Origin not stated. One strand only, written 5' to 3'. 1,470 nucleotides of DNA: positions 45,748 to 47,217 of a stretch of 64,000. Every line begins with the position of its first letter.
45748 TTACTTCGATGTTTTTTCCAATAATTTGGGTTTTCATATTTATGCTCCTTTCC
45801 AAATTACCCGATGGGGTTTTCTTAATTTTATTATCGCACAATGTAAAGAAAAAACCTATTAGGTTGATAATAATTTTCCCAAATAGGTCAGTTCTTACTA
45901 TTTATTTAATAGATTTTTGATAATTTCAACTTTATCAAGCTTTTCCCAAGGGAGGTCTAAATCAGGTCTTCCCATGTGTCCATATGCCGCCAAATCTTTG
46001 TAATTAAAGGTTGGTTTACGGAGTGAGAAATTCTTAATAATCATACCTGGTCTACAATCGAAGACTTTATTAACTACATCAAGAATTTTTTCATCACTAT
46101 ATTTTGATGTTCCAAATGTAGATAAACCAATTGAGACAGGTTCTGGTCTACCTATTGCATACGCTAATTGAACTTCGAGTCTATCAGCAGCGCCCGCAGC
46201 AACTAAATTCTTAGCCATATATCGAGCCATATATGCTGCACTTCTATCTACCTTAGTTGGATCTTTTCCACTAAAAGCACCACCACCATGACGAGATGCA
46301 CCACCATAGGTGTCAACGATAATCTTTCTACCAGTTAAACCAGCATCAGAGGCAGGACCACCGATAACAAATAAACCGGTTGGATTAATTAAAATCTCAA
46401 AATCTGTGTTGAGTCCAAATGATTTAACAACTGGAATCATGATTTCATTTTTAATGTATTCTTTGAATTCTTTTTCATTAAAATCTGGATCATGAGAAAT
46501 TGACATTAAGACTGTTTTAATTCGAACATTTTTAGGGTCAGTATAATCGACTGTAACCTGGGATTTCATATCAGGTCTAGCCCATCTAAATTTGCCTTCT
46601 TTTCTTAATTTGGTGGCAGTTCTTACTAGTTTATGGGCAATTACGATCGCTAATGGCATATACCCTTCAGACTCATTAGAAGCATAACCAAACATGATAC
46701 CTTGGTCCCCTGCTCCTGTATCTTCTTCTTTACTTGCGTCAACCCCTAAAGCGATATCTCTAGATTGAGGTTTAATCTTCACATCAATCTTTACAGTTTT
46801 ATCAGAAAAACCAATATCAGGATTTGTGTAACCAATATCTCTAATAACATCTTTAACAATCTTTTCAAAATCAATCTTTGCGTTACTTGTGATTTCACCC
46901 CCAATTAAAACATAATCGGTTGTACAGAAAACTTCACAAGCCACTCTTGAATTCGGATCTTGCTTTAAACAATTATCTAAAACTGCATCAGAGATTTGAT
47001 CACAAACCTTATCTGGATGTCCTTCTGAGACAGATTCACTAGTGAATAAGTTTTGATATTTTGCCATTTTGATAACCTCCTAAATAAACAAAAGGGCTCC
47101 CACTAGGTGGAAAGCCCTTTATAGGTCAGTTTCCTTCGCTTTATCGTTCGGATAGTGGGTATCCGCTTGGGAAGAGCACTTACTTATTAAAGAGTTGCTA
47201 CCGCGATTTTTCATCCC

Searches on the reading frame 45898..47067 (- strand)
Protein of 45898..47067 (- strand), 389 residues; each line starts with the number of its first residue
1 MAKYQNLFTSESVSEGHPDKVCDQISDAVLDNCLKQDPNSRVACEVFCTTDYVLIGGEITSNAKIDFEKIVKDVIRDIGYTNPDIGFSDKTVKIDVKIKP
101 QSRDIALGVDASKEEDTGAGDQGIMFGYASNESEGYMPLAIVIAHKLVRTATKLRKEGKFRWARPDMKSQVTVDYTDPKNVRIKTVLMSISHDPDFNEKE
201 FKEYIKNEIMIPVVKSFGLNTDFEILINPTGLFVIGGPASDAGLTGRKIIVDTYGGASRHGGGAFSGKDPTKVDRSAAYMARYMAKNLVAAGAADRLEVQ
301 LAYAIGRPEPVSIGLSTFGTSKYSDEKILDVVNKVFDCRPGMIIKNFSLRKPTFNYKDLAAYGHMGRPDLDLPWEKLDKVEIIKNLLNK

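Call 7: find_related_loci(query=window:45898-47067:-, collection=genome_contigs, flank=3000)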
Query window:45898-47067:- (389 aa) in genome_contigs; peptide patterns used: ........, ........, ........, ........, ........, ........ (x = any residue, [..] = any of these).
599 stretches matched a pattern (row limit reached: there are more); 571 encode a relative of the query (tblastn E <= 1e-3); the best 80 are kept; 80 distinct loci.
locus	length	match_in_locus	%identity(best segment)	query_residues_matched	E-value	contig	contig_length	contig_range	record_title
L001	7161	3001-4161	77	1-387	0e+0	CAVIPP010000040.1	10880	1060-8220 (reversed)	Oscillospiraceae bacterium isolate H07676-L1_cleanbin_000086 genome assembly, contig: Spades_H07676-L1_contig_5123, whol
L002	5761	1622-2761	75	3-383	0e+0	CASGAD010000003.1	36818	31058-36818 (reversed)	uncultured bacterium isolate SI.B54.metabat-bins.49 genome assembly, contig: SI.B54.metabat-bins.49.fa_k141_25204, whole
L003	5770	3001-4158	75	1-387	0e+0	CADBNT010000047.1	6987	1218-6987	MAG: uncultured Erysipelotrichaceae bacterium isolate RUG14136 genome assembly, contig: RUG14136_asm_47, whole genome sh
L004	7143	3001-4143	71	7-387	0e+0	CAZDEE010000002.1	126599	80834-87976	MAG TPA_asm: uncultured Staphylococcaceae bacterium isolate SRP313737_co1_32 genome assembly, contig: NODE_178_length_12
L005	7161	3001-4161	71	1-389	0e+0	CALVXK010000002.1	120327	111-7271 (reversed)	MAG: uncultured Bacilli bacterium isolate BRZ_QC__bin46 genome assembly, contig: BRZ_QC__NODE_98_length_120327_cov_11.12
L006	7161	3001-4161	71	1-387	0e+0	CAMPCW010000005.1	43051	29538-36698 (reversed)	MAG: uncultured Bacillales bacterium isolate SRR873610_bin.95_metaWRAP_v1.3_MAG genome assembly, contig: NODE_1038_lengt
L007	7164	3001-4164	69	1-389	0e+0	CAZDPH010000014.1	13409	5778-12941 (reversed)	MAG TPA_asm: uncultured Staphylococcaceae bacterium isolate binchicken_co323_322 genome assembly, contig: NODE_4991_leng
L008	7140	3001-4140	71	7-389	0e+0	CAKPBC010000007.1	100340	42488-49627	MAG: uncultured Bacilli bacterium isolate REFINED_METABAT215_TOP10_CONTIGS_1500_ASSEMBLY_K77_MERGED__Hadza_MoBio_hadza-E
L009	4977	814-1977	69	1-389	0e+0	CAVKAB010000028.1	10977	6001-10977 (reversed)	Bacteroidaceae bacterium isolate H07658-L1_cleanbin_000012 genome assembly, contig: Spades_H07658-L1_contig_1378, whole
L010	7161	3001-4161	71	1-387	0e+0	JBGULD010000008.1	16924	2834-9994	MAG: Bacilli bacterium isolate ruminal_MAG_265 ruminal_MAG_265_contig_0009, whole genome shotgun sequence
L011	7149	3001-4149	69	7-389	0e+0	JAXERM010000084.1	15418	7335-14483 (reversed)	MAG: Bacilli bacterium isolate SUG2489 k141_319099, whole genome shotgun sequence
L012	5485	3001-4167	70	1-389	0e+0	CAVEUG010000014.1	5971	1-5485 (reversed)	Slackia isoflavoniconvertens isolate H07667-L1_cleanbin_000064 genome assembly, contig: Spades_H07667-L1_contig_11040, w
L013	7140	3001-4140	70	7-387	0e+0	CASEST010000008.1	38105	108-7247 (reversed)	uncultured bacterium isolate Batch4_idba_bin.1741 genome assembly, contig: Batch4_idba_bin.1741.fa_k87_2489407, whole ge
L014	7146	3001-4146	72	7-389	0e+0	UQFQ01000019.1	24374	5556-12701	uncultured Mollicutes bacterium isolate UMGS238 genome assembly, contig: NODE_1136_length_24374_cov_7.845923, whole geno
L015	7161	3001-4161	70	1-387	0e+0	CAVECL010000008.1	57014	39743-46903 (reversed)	Parasutterella excrementihominis isolate H07647-L1_cleanbin_000019 genome assembly, contig: Spades_H07647-L1_contig_253,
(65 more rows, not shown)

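Call 48: search_protein_families(library=pfam, proteins=[window:45898-47067:-])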
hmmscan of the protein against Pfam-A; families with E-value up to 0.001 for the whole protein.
window:45898-47067:- (389 aa): 3 families
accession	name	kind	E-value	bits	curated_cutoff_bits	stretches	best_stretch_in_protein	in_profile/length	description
PF02773.21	S-AdoMet_synt_C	-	1.1e-62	210.5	25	1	235-376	1-138/138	S-adenosylmethionine synthetase, C-terminal domain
PF00438.25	S-AdoMet_synt_N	-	1.5e-42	144.6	33.1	1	6-102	2-98/99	S-adenosylmethionine synthetase, N-terminal domain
PF02772.21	S-AdoMet_synt_M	-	9.6e-41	139.1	29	1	117-233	2-120/120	S-adenosylmethionine synthetase, central domain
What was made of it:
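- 45898..47067 (-): metK, S-adenosylmethionine synthetase (389 aa). This is the regulated gene. Call 48: PF00438, PF02772 and PF02773.
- Checked: The downstream ORF, 45898-47067, is MetK; all three S-AdoMet synthetase Pfam domains match, with E values from 1e-41 to 1e-62 (call 48).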

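Call 52: find_encoding_contigs(protein=window:45898-47067:-, flank=1000, max_places=3)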
Protein window:45898-47067:- (389 aa): 4 contigs read that carry it; 1 place shown.
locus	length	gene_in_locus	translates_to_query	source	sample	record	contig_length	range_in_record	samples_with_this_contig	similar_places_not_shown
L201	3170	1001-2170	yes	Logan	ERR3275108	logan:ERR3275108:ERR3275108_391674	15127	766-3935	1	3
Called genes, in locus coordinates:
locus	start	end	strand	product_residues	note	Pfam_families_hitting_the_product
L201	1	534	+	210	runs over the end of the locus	PF06130:PTAC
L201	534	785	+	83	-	PF12637:TSCPD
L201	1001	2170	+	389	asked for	PF00438:S-AdoMet_synt_N, PF02772:S-AdoMet_synt_M, PF02773:S-AdoMet_synt_C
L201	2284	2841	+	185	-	PF02482:Ribosomal_S30AE, PF16321:Ribosom_S30AE_C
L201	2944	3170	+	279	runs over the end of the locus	PF00702:Hydrolase (faint), PF08282:Hydrolase_3, PF05116:S6PP (weak)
